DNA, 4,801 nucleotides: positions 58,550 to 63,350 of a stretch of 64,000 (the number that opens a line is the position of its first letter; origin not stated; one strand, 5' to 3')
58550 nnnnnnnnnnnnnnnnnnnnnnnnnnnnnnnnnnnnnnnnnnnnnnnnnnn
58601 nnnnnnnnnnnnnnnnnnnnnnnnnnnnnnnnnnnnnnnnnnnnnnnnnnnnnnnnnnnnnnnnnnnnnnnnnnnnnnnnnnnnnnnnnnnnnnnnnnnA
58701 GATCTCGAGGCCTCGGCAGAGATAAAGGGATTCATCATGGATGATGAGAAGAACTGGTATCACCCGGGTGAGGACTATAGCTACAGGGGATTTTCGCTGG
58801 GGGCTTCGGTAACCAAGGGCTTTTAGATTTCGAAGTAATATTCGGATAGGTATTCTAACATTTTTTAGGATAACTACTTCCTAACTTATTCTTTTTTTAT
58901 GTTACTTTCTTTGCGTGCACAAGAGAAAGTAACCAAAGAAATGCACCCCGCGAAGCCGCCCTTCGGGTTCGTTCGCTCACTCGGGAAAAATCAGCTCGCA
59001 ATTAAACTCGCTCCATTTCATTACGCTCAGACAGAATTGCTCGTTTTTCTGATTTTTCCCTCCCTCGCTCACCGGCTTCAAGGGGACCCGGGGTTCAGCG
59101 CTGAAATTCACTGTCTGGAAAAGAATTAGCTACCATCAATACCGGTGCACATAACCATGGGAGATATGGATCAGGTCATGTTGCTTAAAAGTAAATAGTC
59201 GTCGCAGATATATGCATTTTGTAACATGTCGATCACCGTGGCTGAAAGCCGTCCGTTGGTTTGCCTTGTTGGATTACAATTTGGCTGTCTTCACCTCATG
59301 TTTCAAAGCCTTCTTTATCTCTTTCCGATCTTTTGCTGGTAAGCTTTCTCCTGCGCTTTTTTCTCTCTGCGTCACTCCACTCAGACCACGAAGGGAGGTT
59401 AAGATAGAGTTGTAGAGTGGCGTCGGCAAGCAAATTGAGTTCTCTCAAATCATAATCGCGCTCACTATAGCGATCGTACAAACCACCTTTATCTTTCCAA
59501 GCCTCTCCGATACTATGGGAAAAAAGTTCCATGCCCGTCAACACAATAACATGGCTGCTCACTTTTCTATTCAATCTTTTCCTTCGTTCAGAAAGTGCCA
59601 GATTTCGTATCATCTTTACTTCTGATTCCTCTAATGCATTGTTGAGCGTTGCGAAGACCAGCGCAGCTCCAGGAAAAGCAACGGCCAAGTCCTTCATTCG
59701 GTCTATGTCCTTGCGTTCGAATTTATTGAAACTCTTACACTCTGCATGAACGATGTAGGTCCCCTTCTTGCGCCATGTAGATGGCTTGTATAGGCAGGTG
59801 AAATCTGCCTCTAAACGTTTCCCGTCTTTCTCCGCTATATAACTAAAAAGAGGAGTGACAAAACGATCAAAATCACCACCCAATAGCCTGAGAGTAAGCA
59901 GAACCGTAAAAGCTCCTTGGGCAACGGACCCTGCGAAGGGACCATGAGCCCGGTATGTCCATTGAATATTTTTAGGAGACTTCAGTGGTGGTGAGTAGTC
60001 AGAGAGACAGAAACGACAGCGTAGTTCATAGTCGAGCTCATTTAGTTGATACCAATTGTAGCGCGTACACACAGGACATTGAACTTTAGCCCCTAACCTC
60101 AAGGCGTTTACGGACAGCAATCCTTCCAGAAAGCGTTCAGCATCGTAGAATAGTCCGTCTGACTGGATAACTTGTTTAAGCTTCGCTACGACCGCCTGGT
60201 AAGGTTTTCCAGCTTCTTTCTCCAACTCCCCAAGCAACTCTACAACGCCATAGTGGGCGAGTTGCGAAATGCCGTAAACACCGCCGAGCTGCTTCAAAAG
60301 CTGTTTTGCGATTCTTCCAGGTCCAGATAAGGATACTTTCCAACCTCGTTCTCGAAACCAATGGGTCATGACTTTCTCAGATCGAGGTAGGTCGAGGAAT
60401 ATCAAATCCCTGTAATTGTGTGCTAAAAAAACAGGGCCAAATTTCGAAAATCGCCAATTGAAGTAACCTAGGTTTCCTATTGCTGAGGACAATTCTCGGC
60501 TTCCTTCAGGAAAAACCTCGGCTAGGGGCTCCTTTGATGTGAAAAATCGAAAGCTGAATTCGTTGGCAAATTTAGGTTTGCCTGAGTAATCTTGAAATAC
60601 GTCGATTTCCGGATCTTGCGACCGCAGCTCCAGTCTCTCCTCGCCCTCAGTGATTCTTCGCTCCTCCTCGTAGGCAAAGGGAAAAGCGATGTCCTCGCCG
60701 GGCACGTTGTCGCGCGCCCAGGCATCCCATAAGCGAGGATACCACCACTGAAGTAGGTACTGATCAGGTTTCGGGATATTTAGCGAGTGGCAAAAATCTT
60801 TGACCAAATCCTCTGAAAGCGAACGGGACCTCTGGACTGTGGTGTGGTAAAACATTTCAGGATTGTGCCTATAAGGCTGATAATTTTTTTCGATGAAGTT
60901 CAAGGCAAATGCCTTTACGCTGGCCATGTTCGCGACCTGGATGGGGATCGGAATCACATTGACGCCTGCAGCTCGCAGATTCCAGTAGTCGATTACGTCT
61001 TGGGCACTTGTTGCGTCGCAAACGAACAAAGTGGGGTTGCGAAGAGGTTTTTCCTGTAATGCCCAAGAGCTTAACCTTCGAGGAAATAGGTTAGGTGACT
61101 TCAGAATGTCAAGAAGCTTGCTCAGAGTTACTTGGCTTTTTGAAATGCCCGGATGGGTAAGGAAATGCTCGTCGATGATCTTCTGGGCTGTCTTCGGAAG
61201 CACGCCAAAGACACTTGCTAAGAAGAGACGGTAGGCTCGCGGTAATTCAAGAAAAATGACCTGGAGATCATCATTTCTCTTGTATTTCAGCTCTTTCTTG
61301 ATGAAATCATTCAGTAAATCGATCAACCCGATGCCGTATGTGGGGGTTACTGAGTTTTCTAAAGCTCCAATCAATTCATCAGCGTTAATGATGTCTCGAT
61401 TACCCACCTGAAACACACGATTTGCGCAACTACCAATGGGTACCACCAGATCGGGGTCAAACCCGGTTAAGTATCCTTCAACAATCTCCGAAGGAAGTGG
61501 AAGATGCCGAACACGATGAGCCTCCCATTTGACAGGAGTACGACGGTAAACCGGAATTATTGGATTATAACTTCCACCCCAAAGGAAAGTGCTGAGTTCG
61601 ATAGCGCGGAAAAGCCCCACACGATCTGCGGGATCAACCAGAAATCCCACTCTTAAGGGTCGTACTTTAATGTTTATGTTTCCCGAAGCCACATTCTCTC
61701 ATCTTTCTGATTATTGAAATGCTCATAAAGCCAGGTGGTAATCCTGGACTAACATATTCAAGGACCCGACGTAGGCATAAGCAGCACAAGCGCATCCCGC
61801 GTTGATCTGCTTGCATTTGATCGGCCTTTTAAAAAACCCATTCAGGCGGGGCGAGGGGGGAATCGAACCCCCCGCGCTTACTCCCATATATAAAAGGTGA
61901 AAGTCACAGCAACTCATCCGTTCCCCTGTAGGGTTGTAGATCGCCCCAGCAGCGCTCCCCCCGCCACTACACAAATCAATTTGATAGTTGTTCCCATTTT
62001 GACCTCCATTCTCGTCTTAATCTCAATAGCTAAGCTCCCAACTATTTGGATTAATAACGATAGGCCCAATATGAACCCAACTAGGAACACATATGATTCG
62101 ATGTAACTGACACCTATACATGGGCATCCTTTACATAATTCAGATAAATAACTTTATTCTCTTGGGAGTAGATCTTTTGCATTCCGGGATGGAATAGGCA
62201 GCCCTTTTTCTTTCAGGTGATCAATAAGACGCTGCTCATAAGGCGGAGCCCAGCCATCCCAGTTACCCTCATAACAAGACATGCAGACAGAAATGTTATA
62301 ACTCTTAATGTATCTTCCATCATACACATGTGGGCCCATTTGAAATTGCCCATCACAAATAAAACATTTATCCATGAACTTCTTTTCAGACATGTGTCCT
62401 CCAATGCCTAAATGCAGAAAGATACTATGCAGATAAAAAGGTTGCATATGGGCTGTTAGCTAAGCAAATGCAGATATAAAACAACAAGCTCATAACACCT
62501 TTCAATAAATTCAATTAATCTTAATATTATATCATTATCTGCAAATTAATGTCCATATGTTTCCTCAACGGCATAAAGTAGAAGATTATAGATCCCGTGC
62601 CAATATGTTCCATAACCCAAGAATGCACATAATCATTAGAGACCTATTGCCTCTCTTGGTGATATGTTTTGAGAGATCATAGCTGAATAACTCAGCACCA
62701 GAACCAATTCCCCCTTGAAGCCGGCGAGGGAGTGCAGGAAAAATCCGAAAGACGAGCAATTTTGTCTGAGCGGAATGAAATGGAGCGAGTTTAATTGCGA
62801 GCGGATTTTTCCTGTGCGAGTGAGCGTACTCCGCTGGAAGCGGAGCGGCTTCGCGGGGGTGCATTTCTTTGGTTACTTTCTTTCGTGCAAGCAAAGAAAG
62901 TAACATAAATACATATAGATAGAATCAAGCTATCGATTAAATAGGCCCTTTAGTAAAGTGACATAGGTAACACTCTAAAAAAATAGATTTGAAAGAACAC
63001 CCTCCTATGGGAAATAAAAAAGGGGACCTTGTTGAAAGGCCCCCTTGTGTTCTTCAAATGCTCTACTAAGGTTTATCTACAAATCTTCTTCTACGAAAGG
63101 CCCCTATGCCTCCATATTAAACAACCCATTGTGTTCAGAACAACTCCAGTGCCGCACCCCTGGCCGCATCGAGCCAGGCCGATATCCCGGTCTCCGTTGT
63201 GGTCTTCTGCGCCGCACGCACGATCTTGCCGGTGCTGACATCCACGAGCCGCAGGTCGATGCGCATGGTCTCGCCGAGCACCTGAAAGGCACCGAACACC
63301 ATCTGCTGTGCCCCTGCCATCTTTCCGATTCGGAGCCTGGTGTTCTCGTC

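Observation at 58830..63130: AT-rich insertion island bounded by inverted about 190-bp structured repeats, carrying a 798-aa orphan protein, a tRNA-fragment and a small zinc-ribbon protein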

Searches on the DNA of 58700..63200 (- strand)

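Call 33: search_rna_families(source=window, start=58700, end=63200, threshold=evalue, max_evalue=5)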
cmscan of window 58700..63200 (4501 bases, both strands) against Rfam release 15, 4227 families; matches with E-value up to 5: 5.
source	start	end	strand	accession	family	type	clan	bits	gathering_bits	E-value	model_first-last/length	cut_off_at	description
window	62872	63050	+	RF04184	BTnc060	Gene; sRNA;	-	27.5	228.9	0.23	1-213/213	no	Bacteroides sRNA BTnc060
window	61244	61288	+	RF03790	MIR8008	Gene; miRNA;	-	24.4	66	0.1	1-55/55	no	MIR8008 microRNA precursor family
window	61848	61947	-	RF01852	tRNA-Sec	Gene; tRNA;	CL00001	22.4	47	0.45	1-91/91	no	Selenocysteine transfer RNA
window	62957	63052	+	RF01409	STnc250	Gene; sRNA;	-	21.4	42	0.65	1-94/94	no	STnc250 Hfq binding RNA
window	62637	62705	-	RF02673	scr4677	Gene; sRNA;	-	13.3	41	2.2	1-246/246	no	Streptomyces sRNA 4677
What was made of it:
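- On Rfam structured RNA families: Over 58700-63200 there was nothing relevant at E up to 5 (call 33).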

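Call 65: search_dna_similar(query=window:62400-62920:-, collection=plasmids, mode=distant, max_evalue=0.001)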
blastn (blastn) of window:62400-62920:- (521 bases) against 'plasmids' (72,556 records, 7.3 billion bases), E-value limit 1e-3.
Records with a match: 5; places in all: 13; records where one place covers at least 80% of the query: 0.
Best place of each record, by identity: 90-95% 4; 80-90% 1.
By first word of the organism name: Caballeronia 2; Ilyobacter 1; Ralstonia 1; Burkholderia 1.
By predicted mobility (MOB-suite, as given by PLSDB): non-mobilizable 5.
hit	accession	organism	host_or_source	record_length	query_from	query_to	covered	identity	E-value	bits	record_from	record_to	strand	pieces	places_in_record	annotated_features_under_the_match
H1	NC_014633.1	Ilyobacter polytropus DSM 2926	marine mud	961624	16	65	10%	92.2%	1e-8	68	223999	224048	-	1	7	none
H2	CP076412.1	Ralstonia wenshanensis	soil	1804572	20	70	10%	84.9%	3e-4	55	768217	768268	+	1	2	none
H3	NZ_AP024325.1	Caballeronia sp. NK8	-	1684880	17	57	8%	90.2%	3e-4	54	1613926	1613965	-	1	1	none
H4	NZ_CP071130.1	Caballeronia sp. M1242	Homo sapiens,ETA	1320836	17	57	8%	90.2%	3e-4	54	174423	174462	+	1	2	none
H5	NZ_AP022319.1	Burkholderia sp. THE68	Togo hemipterus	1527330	17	57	8%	90.2%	3e-4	54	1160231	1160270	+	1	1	none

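Call 66: search_dna_similar(query=window:62400-62920:-, collection=phages, mode=distant, max_evalue=0.001)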
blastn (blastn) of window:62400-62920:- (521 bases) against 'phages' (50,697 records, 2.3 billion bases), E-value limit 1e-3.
No match.

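Call 67: get_annotated_region(hit=H1, flank=1500)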
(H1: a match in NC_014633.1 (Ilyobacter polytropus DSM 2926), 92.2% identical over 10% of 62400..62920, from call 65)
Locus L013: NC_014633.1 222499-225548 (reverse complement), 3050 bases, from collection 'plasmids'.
description: Ilyobacter polytropus DSM 2926 plasmid pILYOP01, complete sequence
organism: Ilyobacter polytropus DSM 2926 (NCBI taxid 572544)
taxonomy: Bacteria; Fusobacteriota; Fusobacteriia; Fusobacteriales; Fusobacteriaceae; Ilyobacter; Ilyobacter polytropus; Ilyobacter polytropus DSM 2926
host: -; source: marine mud; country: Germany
typing (MOB-suite, as given by PLSDB): non-mobilizable; replicon rep_cluster_99
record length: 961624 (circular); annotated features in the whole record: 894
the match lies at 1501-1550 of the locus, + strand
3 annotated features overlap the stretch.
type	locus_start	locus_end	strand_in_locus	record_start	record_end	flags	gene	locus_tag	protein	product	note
CDS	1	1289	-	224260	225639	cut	-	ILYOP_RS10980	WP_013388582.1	deoxyribodipyrimidine photo-lyase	-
CDS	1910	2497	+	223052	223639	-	-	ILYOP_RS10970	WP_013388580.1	VWA domain-containing protein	-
CDS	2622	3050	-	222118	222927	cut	-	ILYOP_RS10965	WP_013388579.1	SDR family NAD(P)-dependent oxidoreductase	-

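Call 68: get_annotated_region(hit=H2, flank=1500)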
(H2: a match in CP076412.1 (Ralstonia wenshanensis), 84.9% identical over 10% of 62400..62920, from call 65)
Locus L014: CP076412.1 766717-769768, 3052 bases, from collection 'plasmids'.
description: Ralstonia wenshanensis strain 56D2 plasmid p56D2, complete sequence
organism: Ralstonia wenshanensis (NCBI taxid 2842456)
taxonomy: Bacteria; Pseudomonadota; Betaproteobacteria; Burkholderiales; Burkholderiaceae; Ralstonia; Ralstonia wenshanensis
host: -; source: soil; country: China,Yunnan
typing (MOB-suite, as given by PLSDB): non-mobilizable
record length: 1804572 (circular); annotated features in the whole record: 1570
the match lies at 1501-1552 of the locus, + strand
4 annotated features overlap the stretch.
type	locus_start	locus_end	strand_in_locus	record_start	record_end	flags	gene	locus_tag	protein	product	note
CDS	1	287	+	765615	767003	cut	-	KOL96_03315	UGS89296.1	amidohydrolase family protein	-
CDS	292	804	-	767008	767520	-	-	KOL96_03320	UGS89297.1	GNAT family N-acetyltransferase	-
CDS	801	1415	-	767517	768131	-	-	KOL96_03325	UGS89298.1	flavin reductase family protein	-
CDS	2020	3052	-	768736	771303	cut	cphA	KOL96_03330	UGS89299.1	cyanophycin synthetase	-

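Call 71: search_dna_similar(query=L014:1488-1672:+, collection=plasmids, mode=distant, max_evalue=0.001, max_rows=40)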
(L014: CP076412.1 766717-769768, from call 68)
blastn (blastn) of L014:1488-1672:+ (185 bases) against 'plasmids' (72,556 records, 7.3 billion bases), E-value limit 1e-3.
Records with a match: 138; places in all: 578; records where one place covers at least 80% of the query: 132.
Best place of each record, by identity: >=99% 1; 90-95% 5; 80-90% 132.
By first word of the organism name: Ralstonia 134; Paraburkholderia 1; Caballeronia 1; Ilyobacter 1; Variovorax 1.
By predicted mobility (MOB-suite, as given by PLSDB): mobilizable 103; non-mobilizable 35.
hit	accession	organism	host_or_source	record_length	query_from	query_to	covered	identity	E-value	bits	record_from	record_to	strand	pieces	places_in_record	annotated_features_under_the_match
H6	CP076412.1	Ralstonia wenshanensis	soil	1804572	1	185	100%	100.0%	2e-89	334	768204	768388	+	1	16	none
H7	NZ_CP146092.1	Ralstonia sp. RRA.1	-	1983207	1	185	100%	91.4%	6e-64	250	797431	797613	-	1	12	none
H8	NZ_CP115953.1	Ralstonia solanacearum CFBP2957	Solanum lycopersicum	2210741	1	185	100%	90.8%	6e-64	251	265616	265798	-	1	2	none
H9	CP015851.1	Ralstonia solanacearum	Rhizoma kaempferiae,cell culture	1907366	1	185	100%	89.2%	1e-59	235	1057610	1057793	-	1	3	none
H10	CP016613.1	Ralstonia solanacearum FJAT-91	healthy tomato plant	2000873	1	185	100%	89.2%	1e-59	235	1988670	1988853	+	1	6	none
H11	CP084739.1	Ralstonia solanacearum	sunflower,cell culture,stem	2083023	1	185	100%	89.2%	1e-59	235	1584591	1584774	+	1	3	none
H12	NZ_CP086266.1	Ralstonia sp. RS647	sunflower,cell culture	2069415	1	185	100%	89.2%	1e-59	235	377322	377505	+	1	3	none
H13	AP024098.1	Ralstonia solanacearum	-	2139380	1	185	100%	89.2%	1e-59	235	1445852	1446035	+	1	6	none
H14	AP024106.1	Ralstonia solanacearum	-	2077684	1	185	100%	89.2%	1e-59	235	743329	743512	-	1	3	none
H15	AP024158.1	Ralstonia solanacearum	Zingiber officinale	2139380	1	185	100%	89.2%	1e-59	235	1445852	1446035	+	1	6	none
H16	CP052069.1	Ralstonia solanacearum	tomato,cell culture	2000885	1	185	100%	89.2%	1e-59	235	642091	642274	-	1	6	none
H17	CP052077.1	Ralstonia solanacearum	tomato,cell culture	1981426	1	185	100%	89.2%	1e-59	235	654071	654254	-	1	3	none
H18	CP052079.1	Ralstonia solanacearum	tomato,cell culture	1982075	1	185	100%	89.2%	1e-59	235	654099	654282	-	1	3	none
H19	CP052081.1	Ralstonia solanacearum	tomato,cell culture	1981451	1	185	100%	89.2%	1e-59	235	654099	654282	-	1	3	none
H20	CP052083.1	Ralstonia solanacearum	tomato,cell culture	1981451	1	185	100%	89.2%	1e-59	235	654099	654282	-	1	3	none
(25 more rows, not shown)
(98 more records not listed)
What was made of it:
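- On MITE / foldback non-autonomous transposable element: Up to 16 places per Ralstonia megaplasmid (call 71).
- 138 plasmid records, up to 16 places per Ralstonia megaplasmid (call 71).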

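Call 73: get_annotated_region(hit=H8, flank=5000)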
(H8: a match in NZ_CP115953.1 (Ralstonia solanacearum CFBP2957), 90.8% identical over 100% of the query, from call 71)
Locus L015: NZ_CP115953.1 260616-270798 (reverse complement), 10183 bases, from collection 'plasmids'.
description: Ralstonia solanacearum CFBP2957 plasmid pmega, complete sequence
organism: Ralstonia solanacearum CFBP2957 (NCBI taxid 859656)
taxonomy: Bacteria; Pseudomonadota; Betaproteobacteria; Burkholderiales; Burkholderiaceae; Ralstonia; Ralstonia solanacearum; Ralstonia solanacearum CFBP2957
host: -; source: Solanum lycopersicum; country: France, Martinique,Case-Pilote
typing (MOB-suite, as given by PLSDB): non-mobilizable
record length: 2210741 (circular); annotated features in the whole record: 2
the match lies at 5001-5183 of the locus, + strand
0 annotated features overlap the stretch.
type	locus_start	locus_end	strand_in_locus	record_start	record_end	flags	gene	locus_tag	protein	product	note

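Call 74: get_annotated_region(hit=H7, flank=20000)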
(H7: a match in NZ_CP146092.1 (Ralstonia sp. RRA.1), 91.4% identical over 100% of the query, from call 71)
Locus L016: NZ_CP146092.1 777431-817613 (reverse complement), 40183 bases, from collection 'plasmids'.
description: Ralstonia sp. RRA.1 plasmid unnamed1, complete sequence
organism: Ralstonia sp. RRA.1 (NCBI taxid 3122075)
taxonomy: Bacteria; Pseudomonadota; Betaproteobacteria; Burkholderiales; Burkholderiaceae; Ralstonia; Ralstonia sp. RRA.1
host: -; source: -; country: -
typing (MOB-suite, as given by PLSDB): non-mobilizable
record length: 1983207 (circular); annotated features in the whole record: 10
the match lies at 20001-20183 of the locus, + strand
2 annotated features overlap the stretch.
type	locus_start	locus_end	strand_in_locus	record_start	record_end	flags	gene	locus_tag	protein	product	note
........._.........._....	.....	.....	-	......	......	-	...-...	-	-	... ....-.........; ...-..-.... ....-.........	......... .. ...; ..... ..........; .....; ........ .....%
predicted_resistance_gene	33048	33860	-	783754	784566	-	blaOXA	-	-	OXA-60 family carbapenem-hydrolyzing class D beta-lactamase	predicted by amrfinderplus; class BETA-LACTAM; identity 97.79%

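Call 94: build_rna_model(alignment_id=A4, structure=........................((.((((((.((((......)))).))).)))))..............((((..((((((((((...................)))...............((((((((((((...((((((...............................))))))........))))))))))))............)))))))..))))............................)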
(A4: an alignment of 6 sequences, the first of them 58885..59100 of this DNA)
Model R1 built from alignment A4 (6 sequences, 256 columns); structure: as given.
model positions 226; base pairs 44; branch points 2; effective number of sequences 1.7; information 0.59 bits per position. Calibrated on 0.2 Mb of random sequence (short: E-values are rough).
structure used (alignment columns):
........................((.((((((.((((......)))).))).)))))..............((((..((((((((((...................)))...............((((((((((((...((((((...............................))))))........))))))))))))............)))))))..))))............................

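Call 95: search_with_rna_model(model_id=R1, sources=[window, L006, L007, L011, L013, L014, L015, L016, L019, L021, L022, L023, L024, L002, L003, L008, L009, L012], max_evalue=1, make_alignment=true)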
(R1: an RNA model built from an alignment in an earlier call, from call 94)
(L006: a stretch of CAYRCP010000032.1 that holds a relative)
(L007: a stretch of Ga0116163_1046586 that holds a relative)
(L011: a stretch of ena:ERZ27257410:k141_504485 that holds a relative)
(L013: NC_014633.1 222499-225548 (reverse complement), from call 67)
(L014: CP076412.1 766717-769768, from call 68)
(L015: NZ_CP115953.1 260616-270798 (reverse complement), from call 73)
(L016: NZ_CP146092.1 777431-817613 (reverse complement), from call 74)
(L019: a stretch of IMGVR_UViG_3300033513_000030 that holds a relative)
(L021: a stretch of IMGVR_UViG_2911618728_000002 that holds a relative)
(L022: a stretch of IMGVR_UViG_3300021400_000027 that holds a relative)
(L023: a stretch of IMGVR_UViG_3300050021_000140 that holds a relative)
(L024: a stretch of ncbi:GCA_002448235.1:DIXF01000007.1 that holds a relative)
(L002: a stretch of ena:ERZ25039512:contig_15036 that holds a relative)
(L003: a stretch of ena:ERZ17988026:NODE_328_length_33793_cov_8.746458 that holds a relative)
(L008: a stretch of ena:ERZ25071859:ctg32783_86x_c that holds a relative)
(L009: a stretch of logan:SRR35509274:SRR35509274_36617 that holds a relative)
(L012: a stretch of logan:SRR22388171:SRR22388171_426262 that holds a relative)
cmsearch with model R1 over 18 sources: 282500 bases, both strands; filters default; matches with E-value up to 1: 25.
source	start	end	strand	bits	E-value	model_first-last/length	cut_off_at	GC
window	58883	59100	+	245.9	6.3e-60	1-226/226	no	0.48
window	62696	62922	-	242.7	4e-59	1-226/226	no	0.48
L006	149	366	-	219.4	2.9e-53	1-226/226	no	0.47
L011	9790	10007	+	214.9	3.9e-52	1-226/226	no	0.49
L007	68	297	+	214.1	6.1e-52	1-226/226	no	0.53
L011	13552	13774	-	202.1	6.3e-49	1-226/226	no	0.53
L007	1701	1810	-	85.4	1.2e-19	106-226/226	5'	0.52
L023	1085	1271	+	72.8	1.7e-16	19-219/226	no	0.52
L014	1498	1671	+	71.4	3.8e-16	19-212/226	no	0.49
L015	5011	5182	+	68.7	1.9e-15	19-212/226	no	0.55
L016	20311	20485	-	66.9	5.2e-15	19-212/226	no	0.51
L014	1764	1939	-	62.4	6.8e-14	19-213/226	no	0.51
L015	5269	5441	-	61.2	1.4e-13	19-213/226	no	0.53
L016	20011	20182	+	57.9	9.2e-13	19-212/226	no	0.51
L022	3296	3391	-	40.2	2.6e-08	1-226/226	no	0.45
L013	1484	1590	+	39.5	3.9e-08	1-226/226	no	0.35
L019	4665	4724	-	27.6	3.6e-05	19-212/226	no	0.55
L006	298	377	+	23.8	0.00033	1-226/226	no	0.39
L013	1464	1552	-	20.7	0.002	1-226/226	no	0.33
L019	4693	4724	+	17.7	0.011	19-51/226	no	0.44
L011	9776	9858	-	13.2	0.16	1-226/226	no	0.37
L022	8627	8706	+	12.4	0.24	1-226/226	no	0.25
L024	11266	11358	-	11.8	0.33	1-226/226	no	0.32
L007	1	137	-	10.1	0.91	1-221/226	3'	0.5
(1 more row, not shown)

Alignment A5: 25 matches aligned to the model, 304 columns, each read 5' to 3' on its own strand. Consensus structure (alignment columns), stored with it:
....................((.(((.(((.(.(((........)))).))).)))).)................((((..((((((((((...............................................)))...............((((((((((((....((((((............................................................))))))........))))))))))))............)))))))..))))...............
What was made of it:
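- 58896..59085 (+): Left structured repeat unit, with the hairpin end facing outward. P1 hairpin at 58901-58933, third half-site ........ at 58934-58941, conserved loop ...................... at about 59004-59034, closing stem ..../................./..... Covariance model 245.9 bits (call 95).
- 62711..62909 (-): Right structured repeat unit, with the hairpin end facing outward and a longer P2 hairpin. Covariance model 242.7 bits (call 95).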

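Call 105: search_rna_families(source=window, start=61780, end=62020, threshold=evalue, max_evalue=1, show_alignments=2)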
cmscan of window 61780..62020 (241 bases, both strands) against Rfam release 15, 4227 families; matches with E-value up to 1: 1.
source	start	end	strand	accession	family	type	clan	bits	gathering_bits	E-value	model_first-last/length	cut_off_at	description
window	61848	61947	-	RF01852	tRNA-Sec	Gene; tRNA;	CL00001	22.4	47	0.024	1-91/91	no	Selenocysteine transfer RNA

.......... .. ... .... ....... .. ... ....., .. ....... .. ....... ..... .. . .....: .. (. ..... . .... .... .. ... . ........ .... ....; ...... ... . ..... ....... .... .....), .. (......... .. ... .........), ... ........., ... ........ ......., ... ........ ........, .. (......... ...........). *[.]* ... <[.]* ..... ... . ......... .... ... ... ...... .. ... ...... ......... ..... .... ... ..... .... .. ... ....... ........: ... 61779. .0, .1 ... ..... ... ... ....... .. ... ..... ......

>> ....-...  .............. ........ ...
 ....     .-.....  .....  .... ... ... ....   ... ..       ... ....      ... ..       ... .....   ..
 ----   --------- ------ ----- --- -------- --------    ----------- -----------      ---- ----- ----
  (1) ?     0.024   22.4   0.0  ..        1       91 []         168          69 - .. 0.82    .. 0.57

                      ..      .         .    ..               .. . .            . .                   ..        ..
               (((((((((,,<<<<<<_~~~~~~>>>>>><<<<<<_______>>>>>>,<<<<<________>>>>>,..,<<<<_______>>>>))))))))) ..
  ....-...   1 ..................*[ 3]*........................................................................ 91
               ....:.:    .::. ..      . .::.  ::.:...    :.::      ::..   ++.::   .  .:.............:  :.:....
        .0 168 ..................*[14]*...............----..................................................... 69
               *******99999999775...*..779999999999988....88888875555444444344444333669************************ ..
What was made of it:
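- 61848..61947 (-): Decayed tRNA-Sec-like element: intact 7-bp acceptor stem and T arm, anticodon loop missing 4 nt. Rfam RF01852 at 22.4 bits, below the gathering score of 47 (calls 33, 105).
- On tRNA-targeted integrative genomic island: The tRNA-Sec-like remnant is internal and decayed (call 105).
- On tRNA-Sec gene: Four nucleotides of the anticodon loop are missing (call 105).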
